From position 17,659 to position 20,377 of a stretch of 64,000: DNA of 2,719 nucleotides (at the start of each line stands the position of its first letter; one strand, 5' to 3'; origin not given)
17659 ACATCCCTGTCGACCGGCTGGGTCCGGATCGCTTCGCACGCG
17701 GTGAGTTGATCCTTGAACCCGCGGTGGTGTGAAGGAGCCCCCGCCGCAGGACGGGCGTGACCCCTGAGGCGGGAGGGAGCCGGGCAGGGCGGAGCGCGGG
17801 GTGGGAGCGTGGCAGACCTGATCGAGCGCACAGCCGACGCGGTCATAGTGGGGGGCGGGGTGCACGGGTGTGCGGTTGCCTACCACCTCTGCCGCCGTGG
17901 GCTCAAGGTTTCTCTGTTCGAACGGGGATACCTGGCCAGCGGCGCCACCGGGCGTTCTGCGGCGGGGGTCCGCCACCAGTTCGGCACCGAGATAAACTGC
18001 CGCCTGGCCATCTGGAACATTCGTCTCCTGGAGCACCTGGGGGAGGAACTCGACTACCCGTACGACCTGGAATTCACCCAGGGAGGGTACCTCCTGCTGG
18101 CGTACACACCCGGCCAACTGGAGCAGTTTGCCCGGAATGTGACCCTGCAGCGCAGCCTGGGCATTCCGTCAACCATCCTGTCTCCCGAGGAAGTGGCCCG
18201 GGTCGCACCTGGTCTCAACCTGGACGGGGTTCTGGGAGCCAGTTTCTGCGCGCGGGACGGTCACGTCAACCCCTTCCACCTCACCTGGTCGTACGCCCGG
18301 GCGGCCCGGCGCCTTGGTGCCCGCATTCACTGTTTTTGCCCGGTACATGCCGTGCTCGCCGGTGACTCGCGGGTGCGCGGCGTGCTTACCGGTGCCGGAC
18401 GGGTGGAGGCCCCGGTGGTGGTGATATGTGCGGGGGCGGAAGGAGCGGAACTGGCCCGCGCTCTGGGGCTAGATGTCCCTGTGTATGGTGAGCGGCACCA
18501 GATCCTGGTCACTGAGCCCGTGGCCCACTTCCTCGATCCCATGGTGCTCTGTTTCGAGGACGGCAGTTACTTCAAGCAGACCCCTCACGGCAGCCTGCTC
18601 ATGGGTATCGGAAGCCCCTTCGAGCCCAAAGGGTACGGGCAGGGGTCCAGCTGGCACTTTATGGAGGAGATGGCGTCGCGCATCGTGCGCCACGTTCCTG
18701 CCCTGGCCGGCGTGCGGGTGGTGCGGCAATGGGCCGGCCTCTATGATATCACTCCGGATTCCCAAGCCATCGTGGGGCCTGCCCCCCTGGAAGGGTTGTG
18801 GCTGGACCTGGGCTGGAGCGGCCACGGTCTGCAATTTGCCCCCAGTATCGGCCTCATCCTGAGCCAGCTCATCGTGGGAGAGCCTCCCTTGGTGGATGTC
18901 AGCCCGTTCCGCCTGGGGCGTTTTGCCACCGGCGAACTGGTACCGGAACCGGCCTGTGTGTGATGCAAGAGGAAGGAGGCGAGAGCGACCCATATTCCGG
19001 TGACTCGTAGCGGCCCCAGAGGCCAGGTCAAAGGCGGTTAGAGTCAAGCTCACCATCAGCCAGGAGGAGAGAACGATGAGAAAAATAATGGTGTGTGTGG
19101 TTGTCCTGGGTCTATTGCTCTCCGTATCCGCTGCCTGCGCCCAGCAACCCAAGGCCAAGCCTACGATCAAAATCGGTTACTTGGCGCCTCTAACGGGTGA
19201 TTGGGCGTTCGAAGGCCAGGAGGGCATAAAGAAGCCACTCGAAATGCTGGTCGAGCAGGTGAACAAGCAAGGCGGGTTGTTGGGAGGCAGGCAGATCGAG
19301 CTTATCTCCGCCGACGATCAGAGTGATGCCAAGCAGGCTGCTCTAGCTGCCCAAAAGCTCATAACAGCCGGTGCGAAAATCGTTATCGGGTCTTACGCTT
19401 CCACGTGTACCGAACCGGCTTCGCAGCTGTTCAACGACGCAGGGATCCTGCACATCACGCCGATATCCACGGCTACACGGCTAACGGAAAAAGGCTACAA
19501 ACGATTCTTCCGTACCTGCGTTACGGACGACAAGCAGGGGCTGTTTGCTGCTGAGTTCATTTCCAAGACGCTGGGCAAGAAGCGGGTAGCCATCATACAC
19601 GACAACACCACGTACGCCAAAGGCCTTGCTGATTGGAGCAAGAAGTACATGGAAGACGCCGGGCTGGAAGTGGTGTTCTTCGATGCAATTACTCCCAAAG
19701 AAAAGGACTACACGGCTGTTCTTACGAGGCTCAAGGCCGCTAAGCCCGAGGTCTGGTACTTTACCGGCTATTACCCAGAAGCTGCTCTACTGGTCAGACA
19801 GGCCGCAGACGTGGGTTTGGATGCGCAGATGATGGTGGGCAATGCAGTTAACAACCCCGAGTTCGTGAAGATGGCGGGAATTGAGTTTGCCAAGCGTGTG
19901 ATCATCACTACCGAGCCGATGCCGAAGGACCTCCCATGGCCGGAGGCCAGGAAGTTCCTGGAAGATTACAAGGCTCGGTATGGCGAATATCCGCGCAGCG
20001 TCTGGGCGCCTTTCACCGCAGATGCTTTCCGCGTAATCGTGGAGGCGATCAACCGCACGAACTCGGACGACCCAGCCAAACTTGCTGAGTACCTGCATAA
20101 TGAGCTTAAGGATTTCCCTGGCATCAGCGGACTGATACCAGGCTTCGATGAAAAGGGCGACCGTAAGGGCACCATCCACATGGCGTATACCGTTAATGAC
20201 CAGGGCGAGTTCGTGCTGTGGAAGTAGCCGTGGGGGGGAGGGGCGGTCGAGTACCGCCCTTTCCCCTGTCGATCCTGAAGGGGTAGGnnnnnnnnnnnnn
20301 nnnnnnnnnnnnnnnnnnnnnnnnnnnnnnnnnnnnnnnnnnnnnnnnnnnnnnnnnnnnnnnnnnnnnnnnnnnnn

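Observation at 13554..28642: GntR-associated ~15 kb catabolic island for an N-alkylated / cyclic amino acid (opine- or (hydroxy)proline-like substrate)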

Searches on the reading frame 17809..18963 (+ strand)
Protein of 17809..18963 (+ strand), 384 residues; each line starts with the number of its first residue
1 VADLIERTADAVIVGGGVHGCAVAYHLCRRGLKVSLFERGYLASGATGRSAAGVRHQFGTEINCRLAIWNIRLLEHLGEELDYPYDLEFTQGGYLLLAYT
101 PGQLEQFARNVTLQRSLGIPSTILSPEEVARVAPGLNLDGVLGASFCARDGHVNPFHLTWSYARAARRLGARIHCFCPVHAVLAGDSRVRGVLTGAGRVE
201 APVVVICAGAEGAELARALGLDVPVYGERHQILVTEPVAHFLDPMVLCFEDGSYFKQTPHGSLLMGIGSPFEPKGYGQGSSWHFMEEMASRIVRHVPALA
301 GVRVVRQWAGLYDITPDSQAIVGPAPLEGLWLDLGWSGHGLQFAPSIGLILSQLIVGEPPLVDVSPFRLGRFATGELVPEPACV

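Call 3: search_protein_families(library=pfam, proteins=[window:17809-18963:+])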
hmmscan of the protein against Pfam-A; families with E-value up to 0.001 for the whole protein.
window:17809-18963:+ (384 aa): 6 families
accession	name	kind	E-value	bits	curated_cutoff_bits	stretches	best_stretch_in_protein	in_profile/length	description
PF01266.30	DAO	-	4.2e-73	247.3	27.9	1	10-354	1-353/353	FAD dependent oxidoreductase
PF13450.12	NAD_binding_8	-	3.3e-06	27.7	21.9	1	13-61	1-50/68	NAD(P)-binding Rossmann-like domain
PF07992.20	Pyr_redox_2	-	3.2e-05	23.9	26.1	0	9-40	143-174/291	Pyridine nucleotide-disulphide oxidoreductase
PF00070.33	Pyr_redox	-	7.4e-05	23.6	22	0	11-40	2-31/82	Pyridine nucleotide-disulphide oxidoreductase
PF00890.30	FAD_binding_2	-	0.00076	19.2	20.4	0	10-54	1-45/414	FAD binding domain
PF13454.12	NAD_binding_9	-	0.00092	19.7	21.8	0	12-41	1-34/155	FAD-NAD(P)-binding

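Call 6: search_protein_families(library=ncbifam, proteins=[window:17809-18963:+], max_evalue=0.00001)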
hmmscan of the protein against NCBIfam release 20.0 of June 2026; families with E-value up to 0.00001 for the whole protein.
window:17809-18963:+ (384 aa): 22 families
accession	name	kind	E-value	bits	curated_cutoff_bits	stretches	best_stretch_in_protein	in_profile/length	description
TIGR01373.1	soxB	subfamily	9.9e-66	222.2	529.45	1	8-379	30-406/407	sarcosine oxidase subunit beta family protein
NF001933.0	PRK00711.1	subfamily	1.7e-31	109.7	383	1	64-374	109-418/429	D-amino acid dehydrogenase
TIGR02352.1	thiamin_ThiO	equivalog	8.3e-31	107.3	250.8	1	12-357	2-349/351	glycine oxidase ThiO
NF008425.0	PRK11259.1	equivalog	2.1e-29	102.6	257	2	7-234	3-225/377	N-methyl-L-tryptophan oxidase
TIGR03364.1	HpnW_proposed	hypoth_equivalog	4.3e-22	78.7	285.1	1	10-219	2-204/365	TIGR03364 family FAD-dependent oxidoreductase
TIGR03377.1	glycerol3P_GlpA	equivalog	3.3e-19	68.8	552.8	1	10-235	1-227/530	anaerobic glycerol-3-phosphate dehydrogenase subunit GlpA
TIGR01377.1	soxA_mon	subfamily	6.9e-19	67.9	479.65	2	279-374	281-377/381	amino oxidase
NF002480.1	PRK01747.1-1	equivalog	3.3e-17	62.2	540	1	8-359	248-621/645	bifunctional tRNA (5-methylaminomethyl-2-thiouridine)(34)-methyltransferase MnmC2/FAD-dependent 5-carboxymethylaminomethyl-2-thiouridine(34)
NF008313.0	PRK11101.1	equivalog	3.9e-16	58.7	425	1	6-234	6-235/548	anaerobic glycerol-3-phosphate dehydrogenase subunit A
NF050086.1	pipecolate_AmaA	exception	1.9e-14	53.2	600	1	89-355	118-380/425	L-pipecolate oxidase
TIGR03197.1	MnmC_Cterm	equivalog_domain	7.4e-14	51.6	174.2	1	11-325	2-316/400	FAD-dependent 5-carboxymethylaminomethyl-2-thiouridine(34) oxidoreductase MnmC1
NF009074.0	PRK12409.1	equivalog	1.2e-13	51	494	1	64-339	108-387/410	D-amino acid dehydrogenase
TIGR03329.1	Phn_aa_oxid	hypoth_equivalog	4.1e-11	42.3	632.8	1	7-381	23-415/460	putative aminophosphonate oxidoreductase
NF008726.1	PRK11728.1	equivalog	2.5e-09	36.5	299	1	10-223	2-213/389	L-2-hydroxyglutarate oxidase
NF009906.0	PRK13369.1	equivalog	3.2e-07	29.3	352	1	7-51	5-49/502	glycerol-3-phosphate dehydrogenase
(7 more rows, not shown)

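Call 18: find_encoding_contigs(protein=window:17809-18963:+, flank=10000, max_places=6)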
Protein window:17809-18963:+ (384 aa): 4 contigs read that carry it; 3 places shown.
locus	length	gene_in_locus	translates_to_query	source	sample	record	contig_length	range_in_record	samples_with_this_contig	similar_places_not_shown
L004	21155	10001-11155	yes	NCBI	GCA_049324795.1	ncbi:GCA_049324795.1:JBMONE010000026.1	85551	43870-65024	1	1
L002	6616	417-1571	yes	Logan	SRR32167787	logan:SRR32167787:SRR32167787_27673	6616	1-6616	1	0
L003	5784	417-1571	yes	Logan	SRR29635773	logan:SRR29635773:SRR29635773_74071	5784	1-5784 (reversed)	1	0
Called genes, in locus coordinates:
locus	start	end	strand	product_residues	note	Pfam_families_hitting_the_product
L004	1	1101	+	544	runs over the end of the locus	PF00496:SBP_bac_5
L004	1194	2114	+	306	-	PF19300:BPD_transp_1_N, PF00528:BPD_transp_1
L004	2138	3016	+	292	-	PF12911:OppC_N, PF00528:BPD_transp_1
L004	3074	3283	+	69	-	-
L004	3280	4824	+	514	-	PF00239:Resolvase, PF07508:Recombinase, PF13408:Zn_ribbon_recom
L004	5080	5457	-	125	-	-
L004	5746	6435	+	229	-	PF00392:GntR, PF07729:FCD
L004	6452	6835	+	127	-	PF13510:Fer2_4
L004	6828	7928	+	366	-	PF00890:FAD_binding_2 (weak), PF01134:GIDA (weak), PF01266:DAO (faint), PF01494:FAD_binding_3 (faint), PF03486:HI0933_like (faint), PF07992:Pyr_redox_2, PF12831:FAD_oxidored, PF00070:Pyr_redox (weak), +2 more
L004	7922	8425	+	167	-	PF13237:Fer4_10 (faint), PF14697:Fer4_21 (weak), PF12837:Fer4_6 (faint), PF12838:Fer4_7 (weak), PF00037:Fer4 (weak), PF12797:Fer4_2 (weak)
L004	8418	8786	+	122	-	PF17806:SO_alpha_A3, PF04324:Fer2_BFD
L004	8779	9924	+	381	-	PF01266:DAO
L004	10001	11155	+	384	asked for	PF01266:DAO, PF13450:NAD_binding_8 (weak)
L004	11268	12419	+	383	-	PF13433:Peripla_BP_5, PF13458:Peripla_BP_6, PF01094:ANF_receptor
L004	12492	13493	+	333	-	PF05544:Pro_racemase, PF02567:PhzC-PhzF (faint)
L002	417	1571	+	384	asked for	PF01266:DAO, PF13450:NAD_binding_8 (weak)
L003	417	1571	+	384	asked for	PF01266:DAO, PF13450:NAD_binding_8 (weak)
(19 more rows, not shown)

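Call 20: search_solved_structures(query=window:17809-18963:+)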
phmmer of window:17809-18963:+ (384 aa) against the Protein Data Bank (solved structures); distinct sequences matched with E-value up to 0.001: 38.
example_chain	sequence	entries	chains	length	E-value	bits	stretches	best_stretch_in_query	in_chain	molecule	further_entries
1y56_B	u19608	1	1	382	1.3e-63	218.6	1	8-377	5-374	sarcosine oxidase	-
3ada_B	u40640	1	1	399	2.8e-55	191.1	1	7-381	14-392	SARCOSINE OXIDASE BETA SUBUNIT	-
1vrq_B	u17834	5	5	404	3e-55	191.1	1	7-381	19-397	Sarcosine oxidase beta subunit | Subunit beta of sarcosine oxidase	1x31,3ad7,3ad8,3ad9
2gag_B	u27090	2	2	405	1.3e-53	185.6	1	7-381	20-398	heterotetrameric sarcosine oxidase beta-subunit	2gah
4p9s_A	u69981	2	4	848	2.3e-36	128.9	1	9-376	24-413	Dimethylglycine dehydrogenase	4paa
4pab_A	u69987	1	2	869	8.7e-36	127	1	9-376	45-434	Dimethylglycine dehydrogenase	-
5l46_A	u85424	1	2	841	1.6e-35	126.1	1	8-376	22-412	Dimethylglycine dehydrogenase, mitochondrial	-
4ysh_A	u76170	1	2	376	2.2e-30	109.2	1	9-372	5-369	Glycine oxidase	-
3if9_A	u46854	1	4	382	2e-28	102.7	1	6-361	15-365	Glycine oxidase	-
1ryi_A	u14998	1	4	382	4.9e-28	101.4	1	6-361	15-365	GLYCINE OXIDASE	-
9woz_A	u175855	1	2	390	6.2e-28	101.1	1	6-361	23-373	Glycine oxidase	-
1ng3_A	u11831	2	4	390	3.1e-27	98.8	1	6-361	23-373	Glycine oxidase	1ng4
7cyx_A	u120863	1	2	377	3.6e-20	75.5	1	10-358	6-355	Glycine oxidase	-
5fjm_A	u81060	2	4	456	2.2e-18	69.7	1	8-226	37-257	L-AMINO ACID DEAMINASE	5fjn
5i39_A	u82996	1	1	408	4.5e-17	65.4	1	6-372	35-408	L-amino acid deaminase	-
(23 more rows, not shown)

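Call 50: search_dna_similar(query=window:17809-18963:+, collection=plasmids, mode=protein, max_rows=15)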
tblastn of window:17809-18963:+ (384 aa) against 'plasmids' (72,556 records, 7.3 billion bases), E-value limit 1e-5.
Records with a match: 1765; places in all: 3695; records where one place covers at least 80% of the query: 1629.
Best place of each record, by identity: <60% 1765.
By first word of the organism name: Rhizobium 344; Agrobacterium 170; Sinorhizobium 164; Ralstonia 131; Pseudosulfitobacter 88; Phaeobacter 62; Paracoccus 43; Pantoea 35; Klebsiella 34; Azospirillum 33; and 161 more.
By predicted mobility (MOB-suite, as given by PLSDB): non-mobilizable 1011; conjugative 453; mobilizable 301.
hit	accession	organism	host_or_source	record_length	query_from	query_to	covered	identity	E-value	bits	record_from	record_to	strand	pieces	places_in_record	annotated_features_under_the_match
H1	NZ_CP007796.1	Azospirillum argentinense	Triticum aestivum L.,Root,wheat ...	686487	5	384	99%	37.1%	9e-58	210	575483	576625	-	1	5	FAD-binding oxidoreductase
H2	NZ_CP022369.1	Azospirillum sp. TSH58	single cell,paddy soils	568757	5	384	99%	37.1%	3e-57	208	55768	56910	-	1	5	FAD-dependent oxidoreductase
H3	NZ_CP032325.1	Azospirillum argentinense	soil sample,Agricultural field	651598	5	384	99%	36.8%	2e-57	209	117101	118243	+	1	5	FAD-dependent oxidoreductase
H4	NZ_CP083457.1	Deinococcus taeanensis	whole organism,coastal dune soil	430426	10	373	95%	36.9%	1e-49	186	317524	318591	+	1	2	FAD-dependent oxidoreductase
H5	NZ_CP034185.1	Deinococcus psychrotolerans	whole organism,R2A medium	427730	4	377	97%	35.8%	1e-47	181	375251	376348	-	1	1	FAD-binding oxidoreductase | SDR family NAD(P)-dependent oxidoreductase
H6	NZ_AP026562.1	Deinococcus aetherius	-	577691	10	375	95%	36.4%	3e-43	168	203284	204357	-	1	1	FAD-dependent oxidoreductase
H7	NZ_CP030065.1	Halorubrum sp. PV6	salt water,water sample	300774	7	380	97%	35.3%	7e-44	170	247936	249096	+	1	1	FAD-dependent oxidoreductase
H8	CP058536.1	Deinococcus sp. D7000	seawater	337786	8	372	95%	36.0%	4e-44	171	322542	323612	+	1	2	FAD-binding oxidoreductase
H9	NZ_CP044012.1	Sinorhizobium sp. BG8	Prosopis cineraria,pure bacterial ...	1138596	10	382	97%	35.3%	2e-50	188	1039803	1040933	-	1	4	none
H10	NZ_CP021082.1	Deinococcus ficus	Ficus religiosa L.,cell ...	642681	9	373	95%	35.8%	2e-43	168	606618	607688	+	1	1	FAD-dependent oxidoreductase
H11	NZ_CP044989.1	Deinococcus sp. AJ005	single cell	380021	5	377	97%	34.7%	3e-40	159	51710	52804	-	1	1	SDR family NAD(P)-dependent oxidoreductase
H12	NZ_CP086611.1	Shinella zoogloeoides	-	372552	10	382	97%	34.2%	3e-47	179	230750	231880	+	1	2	sarcosine oxidase subunit beta family protein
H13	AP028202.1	Paraburkholderia largidicola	Physopelta gutta,midgut,Midgut crypts ...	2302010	9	378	96%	34.2%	2e-32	136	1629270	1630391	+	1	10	FAD-binding oxidoreductase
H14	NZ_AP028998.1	Paraburkholderia sp. 22B1P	-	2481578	9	378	96%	34.2%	2e-32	136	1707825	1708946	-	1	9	none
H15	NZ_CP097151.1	Deinococcus sp. QL22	-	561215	10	372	95%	34.8%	3e-45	174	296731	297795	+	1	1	FAD-dependent oxidoreductase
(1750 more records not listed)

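Call 78: get_annotated_region(hit=H1, flank=9000)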
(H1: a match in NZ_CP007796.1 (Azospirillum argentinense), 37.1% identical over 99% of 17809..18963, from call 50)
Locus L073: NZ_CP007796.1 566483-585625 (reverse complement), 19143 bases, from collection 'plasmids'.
description: Azospirillum argentinense strain Az39 plasmid AbAZ39_p3, complete sequence
organism: Azospirillum argentinense (NCBI taxid 2970906)
taxonomy: Bacteria; Pseudomonadota; Alphaproteobacteria; Rhodospirillales; Azospirillaceae; Azospirillum; Azospirillum argentinense
host: -; source: Triticum aestivum L.,Root,wheat rhizosphere; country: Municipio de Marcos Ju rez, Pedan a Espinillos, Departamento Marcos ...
typing (MOB-suite, as given by PLSDB): non-mobilizable
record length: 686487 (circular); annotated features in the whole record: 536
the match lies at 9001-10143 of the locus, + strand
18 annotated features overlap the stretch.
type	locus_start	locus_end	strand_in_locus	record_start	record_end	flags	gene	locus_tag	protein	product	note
CDS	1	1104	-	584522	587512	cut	-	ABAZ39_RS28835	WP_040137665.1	sarcosine oxidase subunit alpha family protein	-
CDS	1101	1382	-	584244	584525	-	-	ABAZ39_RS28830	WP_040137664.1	sarcosine oxidase subunit delta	-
CDS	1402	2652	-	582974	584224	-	-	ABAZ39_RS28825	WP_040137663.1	sarcosine oxidase subunit beta family protein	GO:0046653 - tetrahydrofolate metabolic process [Evidence IEA]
CDS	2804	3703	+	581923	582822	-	-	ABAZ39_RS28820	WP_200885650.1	branched-chain amino acid ABC transporter permease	GO:0015803 - branched-chain amino acid transport [Evidence IEA]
CDS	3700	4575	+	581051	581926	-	-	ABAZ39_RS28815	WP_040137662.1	branched-chain amino acid ABC transporter permease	GO:0015803 - branched-chain amino acid transport [Evidence IEA]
CDS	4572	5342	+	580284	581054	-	-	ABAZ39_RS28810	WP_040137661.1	ABC transporter ATP-binding protein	-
CDS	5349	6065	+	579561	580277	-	-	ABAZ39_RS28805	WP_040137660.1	ABC transporter ATP-binding protein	-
CDS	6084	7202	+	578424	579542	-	-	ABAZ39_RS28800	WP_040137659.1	ABC transporter substrate-binding protein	-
CDS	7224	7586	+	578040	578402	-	-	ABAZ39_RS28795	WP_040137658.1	(2Fe-2S)-binding protein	-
CDS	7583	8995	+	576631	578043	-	-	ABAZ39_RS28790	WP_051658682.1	NAD(P)/FAD-dependent oxidoreductase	-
CDS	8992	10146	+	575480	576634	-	-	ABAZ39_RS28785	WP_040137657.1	FAD-binding oxidoreductase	-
CDS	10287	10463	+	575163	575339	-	-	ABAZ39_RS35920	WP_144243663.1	IclR family transcriptional regulator C-terminal domain-containing protein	-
CDS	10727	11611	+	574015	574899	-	-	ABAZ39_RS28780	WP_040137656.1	AraC family transcriptional regulator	-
CDS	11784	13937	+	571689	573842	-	-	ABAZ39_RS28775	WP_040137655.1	TonB-dependent siderophore receptor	-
CDS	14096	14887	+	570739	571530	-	-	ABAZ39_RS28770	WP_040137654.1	ATP-binding cassette domain-containing protein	-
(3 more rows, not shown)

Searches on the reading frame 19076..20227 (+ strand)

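Call 3: search_protein_families(library=pfam, proteins=[window:19076-20227:+])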
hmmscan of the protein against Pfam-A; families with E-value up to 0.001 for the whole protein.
window:19076-20227:+ (383 aa): 4 families
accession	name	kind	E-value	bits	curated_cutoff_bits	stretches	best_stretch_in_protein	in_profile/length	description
PF13458.12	Peripla_BP_6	-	3.3e-58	198.4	31.7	1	30-353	1-319/343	Periplasmic binding protein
PF01094.35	ANF_receptor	-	2.8e-25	89.5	25.4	1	57-367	8-345/353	Receptor family ligand binding region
PF13433.12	Peripla_BP_5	-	4.6e-22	79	27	1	31-343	1-309/363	Periplasmic binding protein domain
PF13407.12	Peripla_BP_4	-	0.00068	19.7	35.1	0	76-194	34-149/258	Periplasmic binding protein domain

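Call 44: search_protein_families(library=ncbifam, proteins=[window:19076-20227:+], max_evalue=0.00001)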
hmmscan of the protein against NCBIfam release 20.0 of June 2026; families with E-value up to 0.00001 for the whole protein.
window:19076-20227:+ (383 aa): 3 families
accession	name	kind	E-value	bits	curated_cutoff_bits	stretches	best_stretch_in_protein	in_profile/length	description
NF011933.0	PRK15404.1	subfamily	1.1e-73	248.5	477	1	18-373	15-360/370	high-affinity branched-chain amino acid ABC transporter substrate-binding protein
TIGR03407.1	urea_ABC_UrtA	exception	9.6e-17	60.9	492.75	1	31-305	1-273/361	urea ABC transporter substrate-binding protein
TIGR03669.1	urea_ABC_arch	equivalog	2.1e-12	46.7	494.8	1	31-303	1-267/375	urea ABC transporter substrate-binding protein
